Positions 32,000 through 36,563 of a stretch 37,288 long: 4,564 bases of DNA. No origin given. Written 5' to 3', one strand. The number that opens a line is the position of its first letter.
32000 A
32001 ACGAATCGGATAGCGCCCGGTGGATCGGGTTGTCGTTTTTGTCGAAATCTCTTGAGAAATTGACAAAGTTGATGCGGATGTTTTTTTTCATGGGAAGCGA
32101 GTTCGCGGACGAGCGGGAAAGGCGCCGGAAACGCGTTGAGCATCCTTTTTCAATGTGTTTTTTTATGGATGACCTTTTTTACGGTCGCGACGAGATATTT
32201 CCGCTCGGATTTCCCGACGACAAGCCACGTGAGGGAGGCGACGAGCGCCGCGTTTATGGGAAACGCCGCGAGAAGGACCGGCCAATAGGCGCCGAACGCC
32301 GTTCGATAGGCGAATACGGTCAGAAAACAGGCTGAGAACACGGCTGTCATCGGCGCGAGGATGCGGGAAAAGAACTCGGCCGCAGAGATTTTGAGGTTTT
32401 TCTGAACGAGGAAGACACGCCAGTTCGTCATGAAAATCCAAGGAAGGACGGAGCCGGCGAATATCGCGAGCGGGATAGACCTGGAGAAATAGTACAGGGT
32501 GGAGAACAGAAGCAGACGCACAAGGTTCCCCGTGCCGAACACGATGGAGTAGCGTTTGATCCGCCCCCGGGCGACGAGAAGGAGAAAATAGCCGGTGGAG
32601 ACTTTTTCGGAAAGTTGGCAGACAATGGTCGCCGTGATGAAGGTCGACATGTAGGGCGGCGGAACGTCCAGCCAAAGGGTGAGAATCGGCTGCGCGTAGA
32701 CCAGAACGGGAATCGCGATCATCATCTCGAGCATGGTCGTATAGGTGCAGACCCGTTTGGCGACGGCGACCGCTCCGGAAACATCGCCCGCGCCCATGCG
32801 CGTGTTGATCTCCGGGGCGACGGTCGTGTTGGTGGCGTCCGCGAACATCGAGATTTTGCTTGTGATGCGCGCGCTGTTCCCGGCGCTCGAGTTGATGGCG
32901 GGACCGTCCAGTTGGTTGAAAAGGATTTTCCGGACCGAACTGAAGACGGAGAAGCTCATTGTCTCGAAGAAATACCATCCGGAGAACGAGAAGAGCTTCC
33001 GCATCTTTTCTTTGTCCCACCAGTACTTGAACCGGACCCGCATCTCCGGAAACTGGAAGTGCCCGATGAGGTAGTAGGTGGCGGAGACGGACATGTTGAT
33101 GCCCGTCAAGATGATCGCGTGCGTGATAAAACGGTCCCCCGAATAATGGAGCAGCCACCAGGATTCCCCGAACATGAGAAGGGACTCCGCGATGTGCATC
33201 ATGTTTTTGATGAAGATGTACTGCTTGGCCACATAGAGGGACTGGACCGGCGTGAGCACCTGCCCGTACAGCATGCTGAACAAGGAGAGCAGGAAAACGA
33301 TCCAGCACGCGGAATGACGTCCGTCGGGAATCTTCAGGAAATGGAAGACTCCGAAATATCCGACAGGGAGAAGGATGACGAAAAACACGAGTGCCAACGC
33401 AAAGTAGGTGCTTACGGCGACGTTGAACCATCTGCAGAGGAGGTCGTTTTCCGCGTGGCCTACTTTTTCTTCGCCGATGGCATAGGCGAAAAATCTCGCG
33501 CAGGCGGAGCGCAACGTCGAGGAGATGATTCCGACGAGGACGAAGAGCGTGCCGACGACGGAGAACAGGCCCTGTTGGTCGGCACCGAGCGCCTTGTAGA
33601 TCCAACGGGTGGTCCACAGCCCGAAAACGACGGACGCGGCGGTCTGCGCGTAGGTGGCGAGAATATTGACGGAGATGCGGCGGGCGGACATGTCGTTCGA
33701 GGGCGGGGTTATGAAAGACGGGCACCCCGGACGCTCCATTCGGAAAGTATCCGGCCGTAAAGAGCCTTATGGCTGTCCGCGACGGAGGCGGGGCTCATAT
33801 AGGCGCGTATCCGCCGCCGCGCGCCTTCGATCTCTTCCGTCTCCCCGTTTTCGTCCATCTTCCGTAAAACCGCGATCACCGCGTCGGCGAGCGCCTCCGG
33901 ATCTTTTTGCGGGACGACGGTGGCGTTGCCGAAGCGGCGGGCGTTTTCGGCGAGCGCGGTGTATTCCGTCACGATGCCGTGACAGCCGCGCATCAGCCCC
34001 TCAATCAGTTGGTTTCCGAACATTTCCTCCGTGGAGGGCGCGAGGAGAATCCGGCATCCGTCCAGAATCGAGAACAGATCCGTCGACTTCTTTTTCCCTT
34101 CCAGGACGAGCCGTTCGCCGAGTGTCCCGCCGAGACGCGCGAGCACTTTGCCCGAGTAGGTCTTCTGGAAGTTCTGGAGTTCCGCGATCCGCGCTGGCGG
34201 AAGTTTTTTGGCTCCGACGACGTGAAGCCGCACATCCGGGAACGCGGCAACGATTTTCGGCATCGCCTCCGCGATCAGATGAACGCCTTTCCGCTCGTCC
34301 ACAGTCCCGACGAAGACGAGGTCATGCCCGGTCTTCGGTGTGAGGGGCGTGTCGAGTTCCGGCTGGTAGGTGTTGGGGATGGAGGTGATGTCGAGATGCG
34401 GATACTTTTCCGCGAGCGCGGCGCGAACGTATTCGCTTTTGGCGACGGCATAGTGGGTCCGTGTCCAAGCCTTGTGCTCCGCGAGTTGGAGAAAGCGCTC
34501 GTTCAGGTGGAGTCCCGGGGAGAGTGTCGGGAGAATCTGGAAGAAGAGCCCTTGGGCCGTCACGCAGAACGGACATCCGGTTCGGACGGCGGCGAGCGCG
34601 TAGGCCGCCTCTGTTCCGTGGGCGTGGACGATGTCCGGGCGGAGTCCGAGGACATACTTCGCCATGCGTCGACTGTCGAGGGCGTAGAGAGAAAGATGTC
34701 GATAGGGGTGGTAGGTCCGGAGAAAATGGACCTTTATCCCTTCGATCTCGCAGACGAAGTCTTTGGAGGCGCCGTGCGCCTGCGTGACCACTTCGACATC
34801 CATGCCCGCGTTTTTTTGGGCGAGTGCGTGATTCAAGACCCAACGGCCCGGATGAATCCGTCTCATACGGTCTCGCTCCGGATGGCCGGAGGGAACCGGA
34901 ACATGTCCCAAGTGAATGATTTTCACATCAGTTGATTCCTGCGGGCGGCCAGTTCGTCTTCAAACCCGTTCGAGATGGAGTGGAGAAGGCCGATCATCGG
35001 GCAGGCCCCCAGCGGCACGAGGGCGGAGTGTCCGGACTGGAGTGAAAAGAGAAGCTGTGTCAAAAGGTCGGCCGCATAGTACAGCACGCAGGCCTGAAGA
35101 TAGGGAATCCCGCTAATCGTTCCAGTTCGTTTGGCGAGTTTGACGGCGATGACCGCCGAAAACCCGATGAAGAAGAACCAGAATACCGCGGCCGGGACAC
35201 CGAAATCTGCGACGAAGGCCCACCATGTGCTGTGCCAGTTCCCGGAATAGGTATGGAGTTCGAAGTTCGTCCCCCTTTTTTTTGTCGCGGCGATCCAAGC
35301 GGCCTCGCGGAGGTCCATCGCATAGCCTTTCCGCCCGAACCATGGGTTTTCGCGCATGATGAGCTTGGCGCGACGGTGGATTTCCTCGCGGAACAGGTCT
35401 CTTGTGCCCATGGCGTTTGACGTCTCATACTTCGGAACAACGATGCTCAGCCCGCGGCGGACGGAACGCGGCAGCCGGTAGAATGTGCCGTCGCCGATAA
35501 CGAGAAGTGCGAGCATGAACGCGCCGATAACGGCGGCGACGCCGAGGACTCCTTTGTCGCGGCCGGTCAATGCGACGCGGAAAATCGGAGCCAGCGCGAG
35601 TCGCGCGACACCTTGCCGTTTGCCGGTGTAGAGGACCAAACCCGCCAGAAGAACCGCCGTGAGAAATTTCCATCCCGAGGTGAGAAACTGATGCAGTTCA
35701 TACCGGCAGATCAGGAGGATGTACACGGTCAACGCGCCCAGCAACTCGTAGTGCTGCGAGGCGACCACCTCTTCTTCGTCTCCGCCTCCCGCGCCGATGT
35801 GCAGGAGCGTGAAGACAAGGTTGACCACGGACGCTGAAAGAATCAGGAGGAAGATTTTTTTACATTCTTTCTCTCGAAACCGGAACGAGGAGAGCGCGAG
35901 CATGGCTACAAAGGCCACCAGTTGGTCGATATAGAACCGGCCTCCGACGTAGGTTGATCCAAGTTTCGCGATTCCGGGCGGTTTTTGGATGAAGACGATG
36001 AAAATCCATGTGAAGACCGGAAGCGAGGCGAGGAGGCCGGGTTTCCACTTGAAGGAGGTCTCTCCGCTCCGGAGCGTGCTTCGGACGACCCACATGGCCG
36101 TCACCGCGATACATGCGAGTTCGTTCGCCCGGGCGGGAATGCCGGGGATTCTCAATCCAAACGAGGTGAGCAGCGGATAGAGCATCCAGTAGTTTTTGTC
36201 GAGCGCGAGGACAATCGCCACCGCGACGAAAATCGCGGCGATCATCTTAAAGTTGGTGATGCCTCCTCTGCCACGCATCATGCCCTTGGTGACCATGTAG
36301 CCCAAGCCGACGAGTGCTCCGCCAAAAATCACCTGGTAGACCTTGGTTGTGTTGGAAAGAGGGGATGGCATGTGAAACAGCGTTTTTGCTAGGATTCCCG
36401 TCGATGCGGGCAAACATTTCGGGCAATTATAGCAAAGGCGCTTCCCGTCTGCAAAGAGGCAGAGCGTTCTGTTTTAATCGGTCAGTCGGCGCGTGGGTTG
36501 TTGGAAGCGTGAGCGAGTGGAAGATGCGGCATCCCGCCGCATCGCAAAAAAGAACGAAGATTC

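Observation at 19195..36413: Glycan locus carries the full GT10 + GT11 + GT25 enzyme-family set used for Lewis-type antigens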

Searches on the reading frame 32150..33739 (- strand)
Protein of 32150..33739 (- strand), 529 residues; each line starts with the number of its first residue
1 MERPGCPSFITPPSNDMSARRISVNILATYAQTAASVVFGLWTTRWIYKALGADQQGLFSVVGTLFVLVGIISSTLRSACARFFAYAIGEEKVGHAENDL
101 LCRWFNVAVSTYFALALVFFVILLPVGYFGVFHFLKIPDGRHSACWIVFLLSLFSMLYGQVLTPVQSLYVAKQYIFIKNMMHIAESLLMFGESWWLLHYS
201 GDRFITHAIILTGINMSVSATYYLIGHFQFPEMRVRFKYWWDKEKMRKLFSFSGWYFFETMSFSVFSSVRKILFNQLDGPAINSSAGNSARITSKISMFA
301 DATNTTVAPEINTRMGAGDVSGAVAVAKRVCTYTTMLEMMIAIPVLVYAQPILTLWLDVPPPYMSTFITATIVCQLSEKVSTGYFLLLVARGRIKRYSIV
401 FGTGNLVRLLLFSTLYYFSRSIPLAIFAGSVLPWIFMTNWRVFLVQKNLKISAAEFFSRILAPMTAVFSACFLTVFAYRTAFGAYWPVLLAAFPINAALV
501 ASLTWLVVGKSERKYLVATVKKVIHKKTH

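Call 5: search_protein_families(library=pfam, proteins=[window:32150-33739:-], max_evalue=0.01)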
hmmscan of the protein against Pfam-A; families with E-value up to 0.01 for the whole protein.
window:32150-33739:- (529 aa): 0 families

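Call 13: search_protein_families(library=ncbifam, proteins=[window:32150-33739:-], max_evalue=0.1)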
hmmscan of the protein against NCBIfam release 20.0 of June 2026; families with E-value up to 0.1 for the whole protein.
window:32150-33739:- (529 aa): 0 families

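Call 14: search_protein_families(library=pfam, proteins=[window:32150-33739:-], max_evalue=5)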
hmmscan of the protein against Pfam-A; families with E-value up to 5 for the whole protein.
window:32150-33739:- (529 aa): 0 families

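Call 27: search_solved_structures(query=window:32150-33739:-, max_evalue=10)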
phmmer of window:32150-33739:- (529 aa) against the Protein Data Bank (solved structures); distinct sequences matched with E-value up to 10: 0.

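Call 28: find_homologous_proteins(query=window:32150-33739:-, max_evalue=0.001)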
Query window:32150-33739:- (529 aa): 51 proteins with E <= 0.001 among 8000 candidates.
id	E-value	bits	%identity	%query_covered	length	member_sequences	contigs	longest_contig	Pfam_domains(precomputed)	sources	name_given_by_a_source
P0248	0.0e+0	1137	100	97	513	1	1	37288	-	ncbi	-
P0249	5.8e-110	387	38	95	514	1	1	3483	-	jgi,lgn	jgi:Na+-driven multidrug efflux pump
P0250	6.0e-54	202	27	96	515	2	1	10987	-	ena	-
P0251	5.1e-52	196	30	86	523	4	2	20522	-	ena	-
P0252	4.8e-51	192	29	88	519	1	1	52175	-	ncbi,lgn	-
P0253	1.2e-50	191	29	88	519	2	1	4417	-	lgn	-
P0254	4.6e-49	186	26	96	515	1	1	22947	-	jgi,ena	-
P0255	7.0e-48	182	31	73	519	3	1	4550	-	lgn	-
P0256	1.6e-47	181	31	73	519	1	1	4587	-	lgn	-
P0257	3.2e-47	180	30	73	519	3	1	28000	-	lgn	-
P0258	4.2e-43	166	29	72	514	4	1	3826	-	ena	-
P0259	4.3e-42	163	26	96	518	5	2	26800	-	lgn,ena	-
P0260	1.9e-37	148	26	96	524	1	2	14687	-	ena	-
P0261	1.1e-33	135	25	97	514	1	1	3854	PF01554.24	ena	-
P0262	1.7e-31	128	25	97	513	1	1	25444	PF01554.24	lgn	-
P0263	2.1e-31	128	25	97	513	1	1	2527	PF01554.24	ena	-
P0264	3.6e-31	127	28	71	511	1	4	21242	PF01943.23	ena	-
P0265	7.4e-31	126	24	97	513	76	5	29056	PF01554.24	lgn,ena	-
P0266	7.8e-31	126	24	96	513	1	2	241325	PF01554.24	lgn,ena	-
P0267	8.1e-31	126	24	97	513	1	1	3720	PF01554.24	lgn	-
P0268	9.1e-31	126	24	96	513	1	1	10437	PF01554.24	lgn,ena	-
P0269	1.9e-30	124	24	97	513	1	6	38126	PF01554.24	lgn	-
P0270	2.9e-30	124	24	97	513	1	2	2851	PF01554.24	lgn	-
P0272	1.1e-28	119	25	82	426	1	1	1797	PF01554.24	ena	-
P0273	1.2e-28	119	21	98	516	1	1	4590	PF01554.24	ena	-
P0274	2.0e-28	118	24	92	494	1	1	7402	PF01554.24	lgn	-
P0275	3.1e-28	117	24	92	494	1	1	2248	PF01554.24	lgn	-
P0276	3.4e-28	117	24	82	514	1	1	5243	PF01554.24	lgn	-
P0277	3.5e-28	117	25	91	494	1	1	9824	PF01554.24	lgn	-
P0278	4.1e-28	117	24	91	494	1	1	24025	PF01554.24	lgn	-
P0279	4.6e-28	117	24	92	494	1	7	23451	PF01554.24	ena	-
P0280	8.2e-28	116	25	92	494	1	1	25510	PF01554.24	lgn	-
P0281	9.0e-28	116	25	92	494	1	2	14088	PF01554.24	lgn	-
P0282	1.1e-27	115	27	63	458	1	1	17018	PF01554.24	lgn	-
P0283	1.4e-27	115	25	92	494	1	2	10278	PF01554.24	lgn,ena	-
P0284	2.1e-27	114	24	92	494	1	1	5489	PF01554.24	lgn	-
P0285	5.5e-24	103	24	73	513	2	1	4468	PF01943.23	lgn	-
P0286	5.6e-24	103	28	73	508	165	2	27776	PF01943.23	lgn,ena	-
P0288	2.5e-23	101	26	84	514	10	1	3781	PF01943.23,PF01554.24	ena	-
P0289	6.4e-22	96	27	73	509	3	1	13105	PF01554.24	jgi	-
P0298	2.6e-10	58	31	33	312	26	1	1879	PF01554.24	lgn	-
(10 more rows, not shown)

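Call 30: search_solved_structures(query=A2, max_evalue=1)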
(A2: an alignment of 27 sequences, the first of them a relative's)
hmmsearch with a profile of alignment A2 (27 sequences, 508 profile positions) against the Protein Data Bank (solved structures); distinct sequences matched with E-value up to 1: 0.

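Call 68: predict_structure(alignment_id=A2)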
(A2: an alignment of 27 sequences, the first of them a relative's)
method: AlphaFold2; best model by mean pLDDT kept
length: 513 residues; sequences in the alignment: 27
mean_pLDDT: 86.5   pTM: 0.82
mean pLDDT of the five models: 86.5, 86.1, 86.1, 85.5, 84.2
residues with pLDDT >= 90: 191; 70-90: 309; 50-70: 12; < 50: 1
segments of 3 or more residues with pLDDT < 50: none
pLDDT, mean of each block of 10 residues (from residue 1): 62 79 81 79 75 80 92 80 87 92 89 83 85 90 89 87 87 91 89 92 91 88 91 91 88 81 78 82 85 91 90 91 92 88 83 91 91 89 91 90 84 89 85 84 90 94 90 91 90 84 87 76
secondary structure, 60 per line:
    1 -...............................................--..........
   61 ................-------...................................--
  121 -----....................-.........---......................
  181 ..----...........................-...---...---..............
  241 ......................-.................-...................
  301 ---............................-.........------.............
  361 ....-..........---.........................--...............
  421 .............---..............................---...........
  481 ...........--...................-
elements in order: H2-48 H51-76 H84-118 H126-145 H147-155 H159-182 H187-213 H227-262 H264-280 H282-300 H304-331 H333-341 H348-364 H366-375 H379-403 H406-433 H437-466 H470-491 H494-512

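Call 70: fold_search(model_id=the predicted structure, library=pdb)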
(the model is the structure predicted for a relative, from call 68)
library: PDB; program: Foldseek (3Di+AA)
matches with E <= 10: 449; with E <= 0.001: 58
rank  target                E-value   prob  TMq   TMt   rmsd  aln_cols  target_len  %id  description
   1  9nu5_A                1.5e-08  1.00  0.72  0.73   5.1       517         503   14  Structure of MurJ in complex with single gene lysis protein from phage PP7 (released 2026-02-11)
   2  9nu8_A                1.7e-08  1.00  0.72  0.72   5.4       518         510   14  Structure of MurJ in complex with single gene lysis protein from phage Changjiang3 (released 2026-02-11)
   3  9nu4_A                3.6e-08  1.00  0.69  0.60   5.5       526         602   14  Structure of MurJ in complex with single gene lysis protein from phage M (released 2026-02-11)
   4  9ukv_A                5.2e-08  1.00  0.78  0.78   4.3       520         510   12  JM Complex - E. coli MurJ, Levivirus M lysis protein LysM (SglM) (released 2025-09-10)
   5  6ids                  2.5e-07  1.00  0.62  0.71   5.1       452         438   16  Crystal structure of Vibrio cholerae MATE transporter VcmN D35N mutant (released 2019-01-16)
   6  6nc9                  3.9e-07  1.00  0.71  0.76   5.3       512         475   11  Lipid II flippase MurJ, outward-facing conformation (released 2019-04-17)
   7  6idp                  4.5e-07  1.00  0.60  0.68   5.8       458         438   16  Crystal structure of Vibrio cholerae MATE transporter VcmN in the straight form (released 2019-01-16)
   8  9r1f_A                5.7e-07  1.00  0.66  0.70  16.2       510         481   14  Cryo-EM structure of human MATE1 in complex with metformin (released 2025-11-05)
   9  9r10_A                7.5e-07  1.00  0.66  0.69  16.4       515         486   14  Cryo-EM structure of human MATE1 in complex with cimetidine (released 2025-11-05)
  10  6fv8_B                9.5e-07  1.00  0.64  0.74   4.9       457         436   15  Dimer structure of the MATE family multidrug resistance transporter Aq_128 from Aquifex aeolicus in the outward-facing (released 2019-03-20)
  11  6z70_A                1.3e-06  1.00  0.66  0.76   4.2       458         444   13  Structure of the MATE family multidrug resistance transporter Aq_128 from Aquifex aeolicus in the outward-facing state (released 2021-12-01)
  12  9rsj_A                1.3e-06  1.00  0.62  0.68   6.0       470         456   13  Cryo-EM structure of MATE transporter NorM-VC in complex with doxorubicin (released 2025-11-26)
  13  5yck                  1.5e-06  1.00  0.64  0.72   5.4       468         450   10  Crystal structure of a MATE family protein derived from Camelina sativa at 2.3 angstrom (released 2017-09-27)
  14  7dqk_B                1.6e-06  1.00  0.63  0.67   5.8       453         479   12  A nicotine MATE transporter, Nicotiana tabacum MATE2 (NtMATE2) (released 2021-06-09)
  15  3w4t                  1.7e-06  1.00  0.67  0.76   4.3       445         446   11  Crystal structure of MATE P26A mutant (released 2013-04-03)
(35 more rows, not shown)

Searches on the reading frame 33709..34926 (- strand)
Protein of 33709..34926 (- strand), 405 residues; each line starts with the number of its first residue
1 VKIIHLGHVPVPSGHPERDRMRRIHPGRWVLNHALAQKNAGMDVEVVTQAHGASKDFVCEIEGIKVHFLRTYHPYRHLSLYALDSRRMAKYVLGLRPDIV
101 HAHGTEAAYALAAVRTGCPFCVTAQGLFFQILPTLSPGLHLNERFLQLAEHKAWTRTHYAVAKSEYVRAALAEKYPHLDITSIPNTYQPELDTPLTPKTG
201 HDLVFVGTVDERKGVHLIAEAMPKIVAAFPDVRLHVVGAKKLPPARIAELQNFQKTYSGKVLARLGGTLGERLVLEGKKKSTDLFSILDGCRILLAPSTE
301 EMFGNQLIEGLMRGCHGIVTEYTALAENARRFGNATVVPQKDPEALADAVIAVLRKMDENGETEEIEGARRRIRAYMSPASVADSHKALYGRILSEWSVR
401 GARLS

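Call 5: search_protein_families(library=pfam, proteins=[window:33709-34926:-], max_evalue=0.01)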
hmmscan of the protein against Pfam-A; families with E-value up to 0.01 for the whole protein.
window:33709-34926:- (405 aa): 6 families
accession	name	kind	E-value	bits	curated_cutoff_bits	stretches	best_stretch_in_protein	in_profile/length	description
PF13692.12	Glyco_trans_1_4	-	4.9e-19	69.4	27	1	201-355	2-141/142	Glycosyl transferases group 1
PF00534.26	Glycos_transf_1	-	1e-16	61.4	26.4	1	197-356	12-158/172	Glycosyl transferases group 1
PF13439.12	Glyco_transf_4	-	1.6e-14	54.7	28.5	1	28-186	6-165/170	Glycosyltransferase Family 4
PF13579.12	Glyco_trans_4_4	-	5.5e-14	53.2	29.7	1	30-185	7-157/158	Glycosyl transferase 4-like domain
PF13477.12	Glyco_trans_4_2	-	4.4e-07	30.6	23.4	1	33-137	16-119/139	Glycosyl transferase 4-like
PF20706.3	GT4-conflict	-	0.00037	20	26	1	189-360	184-361/385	Family 4 Glycosyltransferase in conflict systems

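Call 56: search_protein_families(library=ncbifam, proteins=[window:33709-34926:-], max_evalue=0.001)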
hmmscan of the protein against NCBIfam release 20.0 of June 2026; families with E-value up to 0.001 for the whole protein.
window:33709-34926:- (405 aa): 9 families
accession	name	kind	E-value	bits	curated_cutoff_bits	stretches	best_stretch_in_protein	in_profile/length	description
TIGR04047.1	MSMEG_0565_glyc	hypoth_equivalog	3.2e-13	49.5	259.85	1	31-390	19-371/373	MSMEG_0565 family glycosyltransferase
NF046085.1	XrtY_assoc_Gly1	equivalog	1.4e-07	30.7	400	1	196-394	205-385/387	XrtY-associated glycosyltransferase XYAG1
TIGR04063.1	stp3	hypoth_equivalog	3.2e-07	29.6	442.05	0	36-117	26-112/397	TIGR04063 family PEP-CTERM/XrtA system glycosyltransferase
NF041876.1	EPS_EpsE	equivalog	8.4e-07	28.6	400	1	193-376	207-379/389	exopolysaccharide biosynthesis GT4 family glycosyltransferase EpsE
TIGR03088.1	stp2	hypoth_equivalog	0.00012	21.3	409.05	1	274-394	258-374/374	TIGR03088 family PEP-CTERM/XrtA system glycosyltransferase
TIGR03449.1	mycothiol_MshA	equivalog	0.00021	20.3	462.5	0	203-391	223-401/406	D-inositol-3-phosphate glycosyltransferase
NF053787.1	GlcN_PG_synth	equivalog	0.00027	19.9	480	0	279-392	250-358/361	N-acetylglucosaminyl phosphatidylglycerol synthase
TIGR03999.1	thiol_BshA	equivalog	0.00033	19.7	273.7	0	282-394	264-374/375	N-acetyl-alpha-D-glucosaminyl L-malate synthase BshA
TIGR02095.1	glgA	subfamily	0.00049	18.9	328.45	0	203-358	297-443/477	glycogen/starch synthase, ADP-glucose type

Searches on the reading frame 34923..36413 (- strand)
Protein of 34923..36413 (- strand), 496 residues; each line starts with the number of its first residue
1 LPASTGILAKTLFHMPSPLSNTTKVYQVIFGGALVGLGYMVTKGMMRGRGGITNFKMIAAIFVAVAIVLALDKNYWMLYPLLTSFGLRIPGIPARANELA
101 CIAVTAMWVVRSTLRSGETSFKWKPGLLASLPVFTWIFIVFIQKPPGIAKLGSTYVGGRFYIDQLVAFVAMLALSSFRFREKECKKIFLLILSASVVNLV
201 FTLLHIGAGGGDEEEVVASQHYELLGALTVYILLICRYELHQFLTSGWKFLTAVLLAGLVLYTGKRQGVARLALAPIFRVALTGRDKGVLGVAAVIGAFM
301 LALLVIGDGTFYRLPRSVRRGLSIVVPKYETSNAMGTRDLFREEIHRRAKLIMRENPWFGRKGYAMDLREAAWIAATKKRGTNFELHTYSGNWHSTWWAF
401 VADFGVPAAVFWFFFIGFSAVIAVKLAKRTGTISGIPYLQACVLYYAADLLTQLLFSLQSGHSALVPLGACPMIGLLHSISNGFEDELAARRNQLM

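Call 5: search_protein_families(library=pfam, proteins=[window:34923-36413:-], max_evalue=0.01)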
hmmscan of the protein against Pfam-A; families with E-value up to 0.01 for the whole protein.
window:34923-36413:- (496 aa): 1 family
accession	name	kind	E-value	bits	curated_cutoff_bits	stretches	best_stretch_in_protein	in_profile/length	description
PF04932.20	Wzy_C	-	5.5e-08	33.2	31.7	1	251-413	1-149/149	O-Antigen ligase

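Call 13: search_protein_families(library=ncbifam, proteins=[window:34923-36413:-], max_evalue=0.1)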
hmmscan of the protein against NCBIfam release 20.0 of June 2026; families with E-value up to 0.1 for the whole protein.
window:34923-36413:- (496 aa): 1 family
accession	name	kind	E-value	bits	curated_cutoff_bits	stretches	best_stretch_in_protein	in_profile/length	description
TIGR04370.1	glyco_rpt_poly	subfamily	0.018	14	40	1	383-447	309-371/396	oligosaccharide repeat unit polymerase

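Call 45: search_solved_structures(query=window:34923-36413:-, max_evalue=0.1)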
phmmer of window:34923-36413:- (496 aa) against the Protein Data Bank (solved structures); distinct sequences matched with E-value up to 0.1: 0.
